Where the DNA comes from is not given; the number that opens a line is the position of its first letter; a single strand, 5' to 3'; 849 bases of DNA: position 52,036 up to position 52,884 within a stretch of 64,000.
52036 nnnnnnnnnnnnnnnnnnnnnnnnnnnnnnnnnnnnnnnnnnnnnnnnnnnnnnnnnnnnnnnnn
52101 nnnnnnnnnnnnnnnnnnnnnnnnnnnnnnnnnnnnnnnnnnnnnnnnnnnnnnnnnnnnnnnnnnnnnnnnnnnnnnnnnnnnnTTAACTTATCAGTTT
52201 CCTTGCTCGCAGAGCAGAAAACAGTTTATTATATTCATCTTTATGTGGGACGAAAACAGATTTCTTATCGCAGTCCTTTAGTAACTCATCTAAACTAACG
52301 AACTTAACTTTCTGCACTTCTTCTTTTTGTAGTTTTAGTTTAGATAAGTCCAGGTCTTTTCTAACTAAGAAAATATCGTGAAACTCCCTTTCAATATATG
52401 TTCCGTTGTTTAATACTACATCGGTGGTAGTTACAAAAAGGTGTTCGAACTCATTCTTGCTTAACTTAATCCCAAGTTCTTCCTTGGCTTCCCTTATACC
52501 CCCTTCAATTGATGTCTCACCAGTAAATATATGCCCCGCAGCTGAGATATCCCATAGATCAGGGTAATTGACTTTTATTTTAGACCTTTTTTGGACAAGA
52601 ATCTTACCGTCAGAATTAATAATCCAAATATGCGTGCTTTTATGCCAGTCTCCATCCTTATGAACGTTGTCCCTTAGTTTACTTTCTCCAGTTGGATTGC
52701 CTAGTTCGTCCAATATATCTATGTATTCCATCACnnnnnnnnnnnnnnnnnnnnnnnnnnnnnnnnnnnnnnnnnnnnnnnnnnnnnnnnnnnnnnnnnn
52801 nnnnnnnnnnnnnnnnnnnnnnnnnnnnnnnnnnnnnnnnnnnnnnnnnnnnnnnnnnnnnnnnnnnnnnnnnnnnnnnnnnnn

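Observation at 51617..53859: Nudix hydrolase flanked by two SLOG-superfamily proteins (DprA-like Rossmann and NDT-like) and a dCTP-deaminase-like gene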

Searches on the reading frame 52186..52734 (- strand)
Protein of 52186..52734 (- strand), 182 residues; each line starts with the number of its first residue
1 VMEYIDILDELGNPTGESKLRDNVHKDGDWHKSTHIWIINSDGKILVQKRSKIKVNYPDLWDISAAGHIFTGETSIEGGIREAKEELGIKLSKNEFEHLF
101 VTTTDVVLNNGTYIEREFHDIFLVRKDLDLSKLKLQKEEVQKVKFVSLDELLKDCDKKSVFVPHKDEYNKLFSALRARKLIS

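Call 3: search_protein_families(library=pfam, proteins=[window:52186-52734:-], max_evalue=0.1)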
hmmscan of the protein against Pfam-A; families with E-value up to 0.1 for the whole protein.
window:52186-52734:- (182 aa): 3 families
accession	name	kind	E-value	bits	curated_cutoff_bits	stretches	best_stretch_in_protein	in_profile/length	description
PF00293.34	NUDIX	-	4.2e-15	56.4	21.1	1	31-154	3-121/134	NUDIX domain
PF02826.25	2-Hacid_dh_C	-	0.014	15.2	25.1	1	135-174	72-111/178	D-isomer specific 2-hydroxyacid dehydrogenase, NAD binding domain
PF14815.12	NUDIX_4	-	0.077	13.2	35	0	36-100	3-65/113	NUDIX domain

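Call 4: search_protein_families(library=ncbifam, proteins=[window:52186-52734:-], max_evalue=0.1)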
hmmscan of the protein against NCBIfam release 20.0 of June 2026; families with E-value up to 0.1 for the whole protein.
window:52186-52734:- (182 aa): 15 families
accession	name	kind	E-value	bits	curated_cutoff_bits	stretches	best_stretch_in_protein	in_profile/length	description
NF002995.0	PRK03759.1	equivalog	4.6e-22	78.6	127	1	3-160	7-159/185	isopentenyl-diphosphate Delta-isomerase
NF011922.0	PRK15393.1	equivalog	3.3e-17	62.7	152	1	2-157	10-153/182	NUDIX hydrolase YfcD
TIGR02150.1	IPP_isom_1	equivalog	1.5e-12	47.6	105.8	1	7-151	3-140/159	isopentenyl-diphosphate delta-isomerase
NF041653.1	Nud_hyd_Meth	equivalog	2.1e-10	40.6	300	1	20-158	16-145/170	Nudix hydrolase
NF041652.1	Nud_hyd_Dein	equivalog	6.3e-06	26.5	200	1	32-153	14-129/152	Nudix hydrolase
NF007834.0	PRK10546.1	equivalog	1.9e-05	24.5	156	1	38-94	10-64/135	pyrimidine (deoxy)nucleoside triphosphate diphosphatase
NF006530.0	PRK08999.1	equivalog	3.7e-05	22.9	245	1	38-94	13-67/315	Nudix family hydrolase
NF012016.0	PRK15472.1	equivalog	0.00011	22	95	1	37-151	9-122/141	nucleoside triphosphatase NudI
NF001938.0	PRK00714.1-5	equivalog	0.00026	20.4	116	1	26-91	8-76/172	RNA pyrophosphohydrolase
TIGR00586.1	mutt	equivalog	0.00042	20.3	97.9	1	38-98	12-71/129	8-oxo-dGTP diphosphatase MutT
NF006961.0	PRK09438.1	equivalog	0.0031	17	103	1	33-96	10-68/151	dihydroneopterin triphosphate diphosphatase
NF001936.0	PRK00714.1-3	equivalog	0.0074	16.2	118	1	44-155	24-134/155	RNA pyrophosphohydrolase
NF001937.0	PRK00714.1-4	equivalog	0.042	13.5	139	1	31-100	8-69/161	RNA pyrophosphohydrolase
NF008044.0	PRK10776.1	equivalog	0.077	12.9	148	0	38-97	11-69/130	8-oxo-dGTP diphosphatase MutT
NF003791.0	PRK05379.2-3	equivalog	0.09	11.9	409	0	43-100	213-267/340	bifunctional nicotinamide-nucleotide adenylyltransferase/Nudix hydroxylase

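Call 5: search_protein_families(library=padloc, proteins=[window:52186-52734:-], max_evalue=0.1)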
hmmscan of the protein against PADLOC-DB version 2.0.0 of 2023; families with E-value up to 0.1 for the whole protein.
window:52186-52734:- (182 aa): 1 family
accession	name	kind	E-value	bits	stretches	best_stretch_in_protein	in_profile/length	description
PDLC04899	PDC-S07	-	4.2e-07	27.7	1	38-102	13-76/135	-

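Call 6: search_protein_families(library=phrogs, proteins=[window:52186-52734:-], max_evalue=0.01)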
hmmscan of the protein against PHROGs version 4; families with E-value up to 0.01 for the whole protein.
window:52186-52734:- (182 aa): 3 families
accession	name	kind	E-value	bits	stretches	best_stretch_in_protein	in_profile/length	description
phrog_1198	-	other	1e-15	59.2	1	18-153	23-152/253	MutT/NUDIX hydrolase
phrog_1185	-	other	0.00012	22.6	1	56-96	176-215/301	nudix hydrolase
phrog_19657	-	other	0.00041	21.3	1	65-157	64-156/176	nudix hydrolase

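Call 21: search_solved_structures(query=window:52186-52734:-, max_evalue=0.001, show_alignments=2)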
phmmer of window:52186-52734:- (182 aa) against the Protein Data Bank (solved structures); distinct sequences matched with E-value up to 0.001: 14.
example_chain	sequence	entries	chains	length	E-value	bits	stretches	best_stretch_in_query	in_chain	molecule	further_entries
3hyq_A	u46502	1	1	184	3.2e-11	46.8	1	3-143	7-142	Isopentenyl-diphosphate Delta-isomerase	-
1ow2_A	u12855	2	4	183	3.5e-10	43.4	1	3-156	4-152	ISOPENTENYL-DIPHOSPHATE DELTA-ISOMERASE | ISOPENTENYL DIPHOSPHATE DELTA-ISOMERASE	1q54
1hx3_A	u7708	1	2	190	3.9e-10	43.2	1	3-156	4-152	ISOPENTENYL DIPHOSPHATE DELTA-ISOMERASE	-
1r67_A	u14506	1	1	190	1e-09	41.8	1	3-156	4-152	Isopentenyl-diphosphate delta-isomerase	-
2b2k_A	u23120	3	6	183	1.2e-09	41.6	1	3-156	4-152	Isopentenyl-diphosphate delta-isomerase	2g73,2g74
1i9a_A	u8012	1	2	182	1.3e-09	41.5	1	3-156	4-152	ISOPENTENYL-DIPHOSPHATE DELTA-ISOMERASE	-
1nfs_A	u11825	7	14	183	1.3e-09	41.5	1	3-156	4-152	ISOPENTENYL-DIPHOSPHATE DELTA-ISOMERASE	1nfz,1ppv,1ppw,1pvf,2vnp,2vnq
1x83_A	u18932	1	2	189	1.4e-09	41.5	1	3-156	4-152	Isopentenyl-diphosphate delta-isomerase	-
1x84_A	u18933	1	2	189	1.4e-09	41.4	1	3-156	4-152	Isopentenyl-diphosphate delta-isomerase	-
1hzt_A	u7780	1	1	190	1.4e-09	41.4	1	3-156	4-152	ISOPENTENYL DIPHOSPHATE DELTA-ISOMERASE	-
2fkb_A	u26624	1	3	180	1.3e-08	38.2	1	3-90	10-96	Putative Nudix hydrolase yfcD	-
2icj_A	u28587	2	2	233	2.2e-07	34.3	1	18-158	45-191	Isopentenyl-diphosphate delta isomerase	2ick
2dho_A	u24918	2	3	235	1.5e-06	31.6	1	18-158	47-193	Isopentenyl-diphosphate delta-isomerase 1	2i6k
1q27_A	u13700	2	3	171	9.1e-06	29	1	32-93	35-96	Putative Nudix hydrolase DR0079 | Putative Nudix hydrolase DR_0079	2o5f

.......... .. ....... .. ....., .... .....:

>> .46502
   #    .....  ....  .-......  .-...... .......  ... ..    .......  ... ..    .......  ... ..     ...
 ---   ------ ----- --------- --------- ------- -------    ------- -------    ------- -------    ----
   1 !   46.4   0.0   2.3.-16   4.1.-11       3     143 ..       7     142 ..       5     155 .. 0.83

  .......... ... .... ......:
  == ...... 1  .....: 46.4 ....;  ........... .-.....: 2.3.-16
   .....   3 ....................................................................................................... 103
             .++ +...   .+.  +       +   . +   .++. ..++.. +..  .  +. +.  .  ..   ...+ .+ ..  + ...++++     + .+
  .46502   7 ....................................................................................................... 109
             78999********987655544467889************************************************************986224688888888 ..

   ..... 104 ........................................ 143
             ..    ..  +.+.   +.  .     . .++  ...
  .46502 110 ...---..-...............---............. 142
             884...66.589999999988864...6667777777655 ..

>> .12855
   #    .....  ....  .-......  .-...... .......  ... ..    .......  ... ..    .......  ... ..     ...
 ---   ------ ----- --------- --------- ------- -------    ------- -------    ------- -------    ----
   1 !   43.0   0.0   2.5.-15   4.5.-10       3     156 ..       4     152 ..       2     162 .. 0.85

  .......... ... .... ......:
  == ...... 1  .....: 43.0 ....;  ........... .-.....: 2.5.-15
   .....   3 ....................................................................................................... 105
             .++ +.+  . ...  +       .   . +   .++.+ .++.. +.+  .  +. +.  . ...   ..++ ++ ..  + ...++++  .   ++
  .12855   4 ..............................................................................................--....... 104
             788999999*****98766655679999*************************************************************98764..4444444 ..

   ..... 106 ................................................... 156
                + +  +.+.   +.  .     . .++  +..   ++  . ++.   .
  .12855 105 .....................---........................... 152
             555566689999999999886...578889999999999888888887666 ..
